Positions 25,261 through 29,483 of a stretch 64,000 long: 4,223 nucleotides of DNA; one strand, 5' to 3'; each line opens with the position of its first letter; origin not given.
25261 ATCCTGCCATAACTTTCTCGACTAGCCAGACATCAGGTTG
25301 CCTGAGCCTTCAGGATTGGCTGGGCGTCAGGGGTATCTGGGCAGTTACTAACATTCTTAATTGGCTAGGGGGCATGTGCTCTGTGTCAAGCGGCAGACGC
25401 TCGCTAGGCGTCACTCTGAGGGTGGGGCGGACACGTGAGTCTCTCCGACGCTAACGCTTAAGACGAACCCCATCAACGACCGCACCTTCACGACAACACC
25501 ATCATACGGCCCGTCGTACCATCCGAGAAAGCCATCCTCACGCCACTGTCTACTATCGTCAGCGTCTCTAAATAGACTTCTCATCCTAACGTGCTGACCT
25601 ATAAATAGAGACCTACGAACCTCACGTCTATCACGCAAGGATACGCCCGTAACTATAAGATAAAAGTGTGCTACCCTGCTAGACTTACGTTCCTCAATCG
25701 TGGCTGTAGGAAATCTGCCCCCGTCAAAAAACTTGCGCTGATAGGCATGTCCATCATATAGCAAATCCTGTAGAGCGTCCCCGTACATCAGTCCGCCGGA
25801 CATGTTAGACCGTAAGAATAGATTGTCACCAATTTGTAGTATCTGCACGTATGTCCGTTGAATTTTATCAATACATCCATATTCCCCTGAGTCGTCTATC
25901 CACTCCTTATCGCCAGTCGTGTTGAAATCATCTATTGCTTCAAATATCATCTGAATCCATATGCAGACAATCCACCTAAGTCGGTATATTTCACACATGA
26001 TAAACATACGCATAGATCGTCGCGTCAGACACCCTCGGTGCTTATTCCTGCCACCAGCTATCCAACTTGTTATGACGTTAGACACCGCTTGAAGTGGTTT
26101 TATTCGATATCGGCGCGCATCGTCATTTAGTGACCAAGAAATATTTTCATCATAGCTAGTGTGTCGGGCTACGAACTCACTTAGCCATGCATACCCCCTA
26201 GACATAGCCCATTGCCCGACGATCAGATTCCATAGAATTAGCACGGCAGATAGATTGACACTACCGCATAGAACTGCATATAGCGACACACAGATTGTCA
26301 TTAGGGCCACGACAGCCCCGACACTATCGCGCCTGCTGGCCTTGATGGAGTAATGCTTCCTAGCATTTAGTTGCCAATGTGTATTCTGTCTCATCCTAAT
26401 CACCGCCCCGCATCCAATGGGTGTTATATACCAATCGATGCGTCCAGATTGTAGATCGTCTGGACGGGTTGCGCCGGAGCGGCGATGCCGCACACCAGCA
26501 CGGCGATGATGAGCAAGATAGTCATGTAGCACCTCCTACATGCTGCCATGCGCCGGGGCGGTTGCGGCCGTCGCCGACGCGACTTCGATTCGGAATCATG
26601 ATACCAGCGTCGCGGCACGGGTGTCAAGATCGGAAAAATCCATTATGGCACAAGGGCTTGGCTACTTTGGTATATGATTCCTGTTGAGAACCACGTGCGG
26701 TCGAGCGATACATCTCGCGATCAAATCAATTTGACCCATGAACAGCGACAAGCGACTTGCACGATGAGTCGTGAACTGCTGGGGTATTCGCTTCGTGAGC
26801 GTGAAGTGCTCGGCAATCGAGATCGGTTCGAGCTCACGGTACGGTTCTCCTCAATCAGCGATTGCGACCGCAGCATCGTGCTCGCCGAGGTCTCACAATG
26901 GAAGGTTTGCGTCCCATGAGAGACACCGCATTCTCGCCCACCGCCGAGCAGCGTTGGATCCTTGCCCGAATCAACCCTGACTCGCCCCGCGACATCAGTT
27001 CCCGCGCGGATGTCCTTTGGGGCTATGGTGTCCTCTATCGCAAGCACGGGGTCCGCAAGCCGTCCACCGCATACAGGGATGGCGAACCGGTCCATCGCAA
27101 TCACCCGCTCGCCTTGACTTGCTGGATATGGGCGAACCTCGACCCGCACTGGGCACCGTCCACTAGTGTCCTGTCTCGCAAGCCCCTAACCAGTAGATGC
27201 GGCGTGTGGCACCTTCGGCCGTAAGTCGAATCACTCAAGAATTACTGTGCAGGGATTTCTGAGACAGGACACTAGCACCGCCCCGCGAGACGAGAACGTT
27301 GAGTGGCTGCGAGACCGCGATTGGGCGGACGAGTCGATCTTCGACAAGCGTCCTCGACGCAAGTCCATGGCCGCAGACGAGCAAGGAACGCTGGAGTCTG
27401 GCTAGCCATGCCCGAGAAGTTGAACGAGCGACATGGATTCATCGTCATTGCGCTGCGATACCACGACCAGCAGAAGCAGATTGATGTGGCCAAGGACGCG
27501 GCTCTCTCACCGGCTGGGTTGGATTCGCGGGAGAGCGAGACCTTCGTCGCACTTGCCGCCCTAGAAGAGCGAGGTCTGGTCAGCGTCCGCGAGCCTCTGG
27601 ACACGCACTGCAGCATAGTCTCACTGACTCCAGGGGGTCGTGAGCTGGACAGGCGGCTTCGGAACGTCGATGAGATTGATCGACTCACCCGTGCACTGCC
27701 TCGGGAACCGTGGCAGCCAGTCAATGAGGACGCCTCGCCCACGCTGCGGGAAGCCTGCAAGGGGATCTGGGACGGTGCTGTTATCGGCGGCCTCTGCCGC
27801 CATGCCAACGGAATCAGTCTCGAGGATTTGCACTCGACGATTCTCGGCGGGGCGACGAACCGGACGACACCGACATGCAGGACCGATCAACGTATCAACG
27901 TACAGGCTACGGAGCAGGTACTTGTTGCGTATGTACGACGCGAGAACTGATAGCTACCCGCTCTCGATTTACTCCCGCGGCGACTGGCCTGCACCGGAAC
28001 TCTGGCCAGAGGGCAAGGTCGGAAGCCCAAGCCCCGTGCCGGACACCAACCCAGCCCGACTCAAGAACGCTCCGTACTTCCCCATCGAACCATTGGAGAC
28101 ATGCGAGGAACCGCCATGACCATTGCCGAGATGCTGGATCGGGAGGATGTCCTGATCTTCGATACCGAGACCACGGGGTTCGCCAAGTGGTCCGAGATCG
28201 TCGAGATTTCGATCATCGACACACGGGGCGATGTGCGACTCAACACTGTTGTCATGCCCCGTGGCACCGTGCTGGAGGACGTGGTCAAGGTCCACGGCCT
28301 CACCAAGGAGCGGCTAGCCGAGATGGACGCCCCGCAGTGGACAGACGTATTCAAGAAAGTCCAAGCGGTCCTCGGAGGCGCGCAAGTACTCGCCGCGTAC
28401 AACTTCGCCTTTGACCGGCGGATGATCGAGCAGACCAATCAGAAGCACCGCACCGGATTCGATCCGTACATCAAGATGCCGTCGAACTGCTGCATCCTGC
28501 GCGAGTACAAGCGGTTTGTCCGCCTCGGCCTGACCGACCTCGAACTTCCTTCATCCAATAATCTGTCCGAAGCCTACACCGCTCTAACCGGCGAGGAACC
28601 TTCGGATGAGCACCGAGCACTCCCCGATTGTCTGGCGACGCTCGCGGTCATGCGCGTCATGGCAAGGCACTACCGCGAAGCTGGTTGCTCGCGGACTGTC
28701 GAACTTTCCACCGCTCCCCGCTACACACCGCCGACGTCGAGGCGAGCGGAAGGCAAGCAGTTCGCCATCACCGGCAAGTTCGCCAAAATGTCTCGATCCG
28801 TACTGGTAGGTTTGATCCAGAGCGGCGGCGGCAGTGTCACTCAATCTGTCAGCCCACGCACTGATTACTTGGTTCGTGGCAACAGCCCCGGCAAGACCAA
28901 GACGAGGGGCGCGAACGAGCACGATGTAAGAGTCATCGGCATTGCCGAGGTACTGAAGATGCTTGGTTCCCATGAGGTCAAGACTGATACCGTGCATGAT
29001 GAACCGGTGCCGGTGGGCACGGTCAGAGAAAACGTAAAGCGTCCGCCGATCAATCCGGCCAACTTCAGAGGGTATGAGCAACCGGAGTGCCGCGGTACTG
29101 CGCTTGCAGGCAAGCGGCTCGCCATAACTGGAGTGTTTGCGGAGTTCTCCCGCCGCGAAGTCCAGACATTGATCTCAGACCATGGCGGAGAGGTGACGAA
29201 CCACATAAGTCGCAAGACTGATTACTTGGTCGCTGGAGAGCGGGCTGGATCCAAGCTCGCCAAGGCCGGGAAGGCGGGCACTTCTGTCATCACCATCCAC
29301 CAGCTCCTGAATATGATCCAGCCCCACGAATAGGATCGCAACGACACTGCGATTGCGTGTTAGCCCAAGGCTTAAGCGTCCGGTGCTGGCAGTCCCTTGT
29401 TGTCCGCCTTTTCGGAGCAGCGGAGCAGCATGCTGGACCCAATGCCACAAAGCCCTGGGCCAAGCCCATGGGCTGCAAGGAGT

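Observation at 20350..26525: IS66 copies bracket the TIR/SLOG cassette and separate it from a same-strand, very AT-rich membrane-protein gene pair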

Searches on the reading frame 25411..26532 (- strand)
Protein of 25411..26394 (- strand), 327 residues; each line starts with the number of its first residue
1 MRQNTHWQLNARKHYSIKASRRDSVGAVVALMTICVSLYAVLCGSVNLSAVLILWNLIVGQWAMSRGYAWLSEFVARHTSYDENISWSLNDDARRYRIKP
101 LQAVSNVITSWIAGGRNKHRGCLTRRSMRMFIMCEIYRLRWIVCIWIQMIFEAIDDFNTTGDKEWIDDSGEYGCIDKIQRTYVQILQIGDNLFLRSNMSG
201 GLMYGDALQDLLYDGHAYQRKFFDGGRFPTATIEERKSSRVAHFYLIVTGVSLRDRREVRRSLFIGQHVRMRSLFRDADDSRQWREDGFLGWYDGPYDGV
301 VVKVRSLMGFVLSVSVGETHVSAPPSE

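Call 7: search_protein_families(library=pfam, proteins=[window:25411-26394:-, window:25411-26532:-], max_evalue=0.01)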
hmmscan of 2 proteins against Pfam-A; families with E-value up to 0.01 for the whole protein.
window:25411-26394:- (327 aa): 0 families

window:25411-26532:- (373 aa): 0 families

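Call 9: search_protein_families(library=padloc, proteins=[window:25411-26394:-], max_evalue=0.01)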
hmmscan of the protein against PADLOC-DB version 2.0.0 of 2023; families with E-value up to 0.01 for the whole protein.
window:25411-26394:- (327 aa): 0 families

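Call 10: search_protein_families(library=ncbifam, proteins=[window:25411-26394:-], max_evalue=0.01)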
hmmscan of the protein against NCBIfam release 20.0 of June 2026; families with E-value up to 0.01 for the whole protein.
window:25411-26394:- (327 aa): 0 families

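Call 12: find_homologous_proteins(query=window:25411-26394:-)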
Query window:25411-26394:- (327 aa): 1 proteins with E <= 0.001 among 1447 candidates.
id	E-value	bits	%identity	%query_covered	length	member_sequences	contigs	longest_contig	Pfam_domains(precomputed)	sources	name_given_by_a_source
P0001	5.2e-222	754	100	100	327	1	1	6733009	-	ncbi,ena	-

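Call 14: find_encoding_contigs(protein=P0001, flank=10000, max_places=5)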
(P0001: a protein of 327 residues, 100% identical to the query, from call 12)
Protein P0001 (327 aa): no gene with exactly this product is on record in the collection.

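Call 16: find_encoding_contigs(protein=P0004, flank=10000)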
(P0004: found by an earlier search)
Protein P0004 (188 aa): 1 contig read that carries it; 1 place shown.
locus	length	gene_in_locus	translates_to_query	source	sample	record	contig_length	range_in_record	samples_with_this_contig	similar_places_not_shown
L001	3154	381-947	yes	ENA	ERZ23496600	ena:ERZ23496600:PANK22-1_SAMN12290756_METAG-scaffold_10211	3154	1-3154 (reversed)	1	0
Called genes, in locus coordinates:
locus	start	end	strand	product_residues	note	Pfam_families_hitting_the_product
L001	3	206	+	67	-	?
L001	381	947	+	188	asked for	-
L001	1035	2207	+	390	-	PF13676:TIR_2 (weak)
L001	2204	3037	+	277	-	PF18163:LD_cluster2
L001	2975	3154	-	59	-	?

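Call 17: find_encoding_contigs(protein=P0003, flank=10000)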
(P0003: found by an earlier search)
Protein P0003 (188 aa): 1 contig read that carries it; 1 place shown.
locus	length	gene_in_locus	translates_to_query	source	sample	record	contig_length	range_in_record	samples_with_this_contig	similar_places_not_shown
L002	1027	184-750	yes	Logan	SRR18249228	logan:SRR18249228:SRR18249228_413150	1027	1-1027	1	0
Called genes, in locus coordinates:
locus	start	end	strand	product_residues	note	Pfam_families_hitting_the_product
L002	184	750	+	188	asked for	-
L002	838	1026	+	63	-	?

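Call 25: search_protein_representatives(protein=window:25411-26394:-)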
Query: 327 residues. Proteins with E-value up to 0.001 (for the whole library): 2; up to 1e-10: 2; up to 1e-30: 2. The best 2 are listed.
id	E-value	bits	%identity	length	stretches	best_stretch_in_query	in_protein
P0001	1.6e-222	753.9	100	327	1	1-327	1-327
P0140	5.8e-74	265.7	42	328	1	3-323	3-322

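Call 26: find_encoding_contigs(protein=P0140, flank=10000)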
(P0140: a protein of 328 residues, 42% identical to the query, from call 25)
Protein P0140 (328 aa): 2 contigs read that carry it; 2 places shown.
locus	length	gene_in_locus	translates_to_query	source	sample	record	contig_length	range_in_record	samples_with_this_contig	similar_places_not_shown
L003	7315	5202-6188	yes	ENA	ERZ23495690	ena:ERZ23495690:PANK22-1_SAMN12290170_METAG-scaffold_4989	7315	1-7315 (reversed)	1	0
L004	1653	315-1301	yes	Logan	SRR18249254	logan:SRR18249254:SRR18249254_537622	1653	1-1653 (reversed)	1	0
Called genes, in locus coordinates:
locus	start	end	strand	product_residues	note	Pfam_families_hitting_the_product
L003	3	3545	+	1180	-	?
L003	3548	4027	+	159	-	-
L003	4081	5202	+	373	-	PF01555:N6_N4_Mtase, PF01844:HNH, PF14279:HNH_5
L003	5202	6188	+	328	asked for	-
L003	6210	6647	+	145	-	-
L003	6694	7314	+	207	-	?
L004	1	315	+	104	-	?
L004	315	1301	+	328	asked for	-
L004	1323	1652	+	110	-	?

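Call 30: find_encoding_contigs(protein=P0006, flank=3000, max_places=4)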
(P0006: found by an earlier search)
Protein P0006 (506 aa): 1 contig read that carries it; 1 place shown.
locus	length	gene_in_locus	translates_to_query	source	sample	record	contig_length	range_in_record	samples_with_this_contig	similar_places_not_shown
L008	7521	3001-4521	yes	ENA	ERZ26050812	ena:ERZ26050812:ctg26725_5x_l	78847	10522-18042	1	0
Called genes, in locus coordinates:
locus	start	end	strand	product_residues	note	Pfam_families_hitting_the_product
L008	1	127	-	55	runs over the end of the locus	-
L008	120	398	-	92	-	-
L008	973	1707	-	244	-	-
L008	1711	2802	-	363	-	PF00753:Lactamase_B (faint)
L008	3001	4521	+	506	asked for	PF20042:DUF6444, PF13005:zf-IS66, PF03050:DDE_Tnp_IS66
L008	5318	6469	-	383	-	-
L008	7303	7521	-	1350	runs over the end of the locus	PF13560:HTH_31 (weak), PF15731:MqsA_antitoxin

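Call 43: search_protein_families(library=pfam, proteins=[L003:3-3545:+, L003:3548-4027:+, L003:4081-5202:+, L003:5202-6188:+, L003:6210-6647:+, L003:6694-7314:+], max_evalue=0.01)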
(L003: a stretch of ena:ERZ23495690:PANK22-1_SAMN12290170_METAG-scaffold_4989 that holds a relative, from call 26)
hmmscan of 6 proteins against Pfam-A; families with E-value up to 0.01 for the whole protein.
L003:3-3545:+ (1180 aa): 5 families
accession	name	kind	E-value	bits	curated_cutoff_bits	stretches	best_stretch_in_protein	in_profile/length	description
PF07669.17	Eco57I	-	3.3e-20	73.3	25.3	2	569-713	15-140/171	Eco57I restriction-modification methylase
PF20473.4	MmeI_Mtase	-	6.2e-15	55.5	27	2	647-754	138-249/259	MmeI, DNA-methyltransferase domain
PF20466.3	MmeI_TRD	-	4.7e-12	46.1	27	1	954-1028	127-205/207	MmeI, target recognition domain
PF02384.22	N6_Mtase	-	6.4e-10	39.3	20.4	1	360-515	20-127/311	N-6 DNA Methylase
PF01170.24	UPF0020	-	9.5e-05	22.6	22.3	0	406-495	30-112/197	RMKL-like, methyltransferase domain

L003:3548-4027:+ (159 aa): 0 families

L003:4081-5202:+ (373 aa): 3 families
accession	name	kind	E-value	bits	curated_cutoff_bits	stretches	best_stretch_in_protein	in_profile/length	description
PF01555.25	N6_N4_Mtase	-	5.7e-13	49.8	26.7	1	191-266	140-218/221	DNA methylase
PF01844.29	HNH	-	1.7e-08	34.9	21.4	1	315-359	1-46/47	HNH endonuclease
PF14279.12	HNH_5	-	5.4e-08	33.1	27.5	1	315-366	1-52/56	HNH endonuclease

L003:5202-6188:+ (328 aa): 0 families

L003:6210-6647:+ (145 aa): 0 families

L003:6694-7314:+ (207 aa): 0 families

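Call 47: find_related_loci(query=A2, collection=metagenome_contigs, flank=8000)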
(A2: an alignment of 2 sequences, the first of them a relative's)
Query A2 (327 aa) in metagenome_contigs; peptide patterns used: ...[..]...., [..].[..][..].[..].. (x = any residue, [..] = any of these).
146 stretches matched a pattern, but none encodes a relative of the query by tblastn (E <= 1e-3).

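Call 48: find_related_loci(query=A2, collection=viral_contigs, flank=8000)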
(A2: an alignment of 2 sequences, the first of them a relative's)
Query A2 (327 aa) in viral_contigs; peptide patterns used: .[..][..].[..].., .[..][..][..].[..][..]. (x = any residue, [..] = any of these).
347 stretches matched a pattern, but none encodes a relative of the query by tblastn (E <= 1e-3).

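Call 59: predict_structure(alignment_id=A2)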
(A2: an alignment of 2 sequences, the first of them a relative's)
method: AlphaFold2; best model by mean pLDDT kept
length: 327 residues; sequences in the alignment: 2
mean_pLDDT: 34.0   pTM: 0.21
mean pLDDT of the five models: 34.0, 33.6, 33.3, 31.7, 31.5
residues with pLDDT >= 90: 0; 70-90: 0; 50-70: 33; < 50: 294
segments of 3 or more residues with pLDDT < 50: 1-26, 59-61, 63-327
pLDDT, mean of each block of 10 residues (from residue 1): 36 35 48 59 57 53 43 35 26 28 35 32 34 39 42 35 29 27 31 30 28 28 24 25 26 26 23 32 31 28 32 32 30
secondary structure, 60 per line:
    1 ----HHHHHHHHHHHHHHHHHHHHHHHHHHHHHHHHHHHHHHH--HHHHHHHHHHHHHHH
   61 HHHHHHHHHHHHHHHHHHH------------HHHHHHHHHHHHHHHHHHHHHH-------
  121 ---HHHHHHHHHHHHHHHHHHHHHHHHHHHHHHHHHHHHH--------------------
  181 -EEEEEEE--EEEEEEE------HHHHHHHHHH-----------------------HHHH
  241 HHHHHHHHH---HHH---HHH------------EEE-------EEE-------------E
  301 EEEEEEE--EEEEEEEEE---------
elements in order: H5-43 H46-79 H92-113 H124-160 E182-188 E191-197 H204-213 H237-249 E274-276 E284-286 E300-307 E310-318

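Call 72: search_protein_families(library=phrogs, proteins=[P0001, P0140, L003:6210-6647:+, L003:3548-4027:+], max_evalue=0.01)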
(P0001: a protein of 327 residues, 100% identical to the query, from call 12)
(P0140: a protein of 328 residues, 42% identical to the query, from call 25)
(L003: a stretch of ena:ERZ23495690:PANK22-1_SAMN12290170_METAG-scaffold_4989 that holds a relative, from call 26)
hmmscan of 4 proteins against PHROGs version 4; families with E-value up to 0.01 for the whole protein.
P0001 (327 aa): 0 families

P0140 (328 aa): 0 families

L003:6210-6647:+ (145 aa): 0 families

L003:3548-4027:+ (159 aa): 0 families

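Call 76: find_encoding_contigs(protein=P0015, flank=1500, max_places=4)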
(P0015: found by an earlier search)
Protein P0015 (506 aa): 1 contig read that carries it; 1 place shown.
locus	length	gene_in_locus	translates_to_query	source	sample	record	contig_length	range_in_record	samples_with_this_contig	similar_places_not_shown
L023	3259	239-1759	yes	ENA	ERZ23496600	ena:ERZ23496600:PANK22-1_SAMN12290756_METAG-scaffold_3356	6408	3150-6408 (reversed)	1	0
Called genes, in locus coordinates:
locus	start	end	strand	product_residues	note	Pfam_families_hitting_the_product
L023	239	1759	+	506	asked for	PF20042:DUF6444, PF13005:zf-IS66, PF03050:DDE_Tnp_IS66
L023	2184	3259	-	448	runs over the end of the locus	PF13191:AAA_16, PF07693:KAP_NTPase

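Call 83: search_solved_structures(query=A2, max_evalue=1)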
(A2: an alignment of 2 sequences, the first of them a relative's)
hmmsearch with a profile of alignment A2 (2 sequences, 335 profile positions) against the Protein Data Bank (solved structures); distinct sequences matched with E-value up to 1: 1.
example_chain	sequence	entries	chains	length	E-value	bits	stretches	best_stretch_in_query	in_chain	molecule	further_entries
1o91_A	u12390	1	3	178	0.19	13.9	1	165-212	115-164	COLLAGEN ALPHA 1(VIII) CHAIN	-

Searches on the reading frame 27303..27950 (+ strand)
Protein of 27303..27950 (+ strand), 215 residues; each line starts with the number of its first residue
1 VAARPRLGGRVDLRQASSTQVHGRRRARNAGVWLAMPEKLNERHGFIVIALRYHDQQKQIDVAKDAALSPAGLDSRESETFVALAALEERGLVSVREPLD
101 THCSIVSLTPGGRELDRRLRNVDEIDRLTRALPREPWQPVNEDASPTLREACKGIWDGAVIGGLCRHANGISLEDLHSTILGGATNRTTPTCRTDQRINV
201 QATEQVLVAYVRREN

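Call 7: search_protein_families(library=pfam, proteins=[window:27303-27950:+], max_evalue=0.01)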
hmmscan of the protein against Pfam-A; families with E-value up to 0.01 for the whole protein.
window:27303-27950:+ (215 aa): 0 families

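Call 9: search_protein_families(library=padloc, proteins=[window:27303-27950:+], max_evalue=0.01)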
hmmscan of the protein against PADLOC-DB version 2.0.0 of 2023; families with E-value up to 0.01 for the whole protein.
window:27303-27950:+ (215 aa): 0 families

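Call 10: search_protein_families(library=ncbifam, proteins=[window:27303-27950:+], max_evalue=0.01)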
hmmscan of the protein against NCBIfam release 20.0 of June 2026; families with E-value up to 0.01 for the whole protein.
window:27303-27950:+ (215 aa): 1 family
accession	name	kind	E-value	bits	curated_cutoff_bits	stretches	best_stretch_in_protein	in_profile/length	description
NF050184.1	VpaChn25_0724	subfamily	0.002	18.3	65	1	83-128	43-86/88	VpaChn25_0724 family phage protein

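Call 72: search_protein_families(library=phrogs, proteins=[window:27303-27950:+], max_evalue=0.01)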
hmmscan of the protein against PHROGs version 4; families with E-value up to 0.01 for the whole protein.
window:27303-27950:+ (215 aa): 0 families

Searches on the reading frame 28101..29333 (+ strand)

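Call 7: search_protein_families(library=pfam, proteins=[window:28101-29333:+], max_evalue=0.01)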
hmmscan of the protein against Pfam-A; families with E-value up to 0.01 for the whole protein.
window:28101-29333:+ (410 aa): 4 families
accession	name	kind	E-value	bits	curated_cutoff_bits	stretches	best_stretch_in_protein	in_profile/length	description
PF00533.33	BRCT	-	1.2e-19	70.7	21.3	2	333-406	4-78/78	BRCA1 C Terminus (BRCT) domain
PF00929.31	RNase_T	-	1.6e-10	42.2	24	1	18-183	1-163/164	Exonuclease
PF12738.14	PTCB-BRCT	-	2.1e-09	37.7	22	1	346-399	8-61/63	twin BRCT domain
PF16589.12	BRCT_2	-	3.4e-08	34.1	27.3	1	339-400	7-68/86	BRCT domain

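Call 9: search_protein_families(library=padloc, proteins=[window:28101-29333:+], max_evalue=0.01)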
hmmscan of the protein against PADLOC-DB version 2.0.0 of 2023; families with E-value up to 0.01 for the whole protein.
window:28101-29333:+ (410 aa): 3 families
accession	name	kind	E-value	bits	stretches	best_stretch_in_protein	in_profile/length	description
PDLC05027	PDC-S48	-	4.1e-27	93.3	3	19-194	8-173/411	-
PDLC01247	DEDDh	-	3.3e-26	90.6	1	18-184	1-138/139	"CAS-I,CAS-II,CAS-III,CAS-IV,CAS-V,CAS-VI; associated"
PDLC05028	PDC-S48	-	2.1e-14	51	1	19-191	22-183/512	-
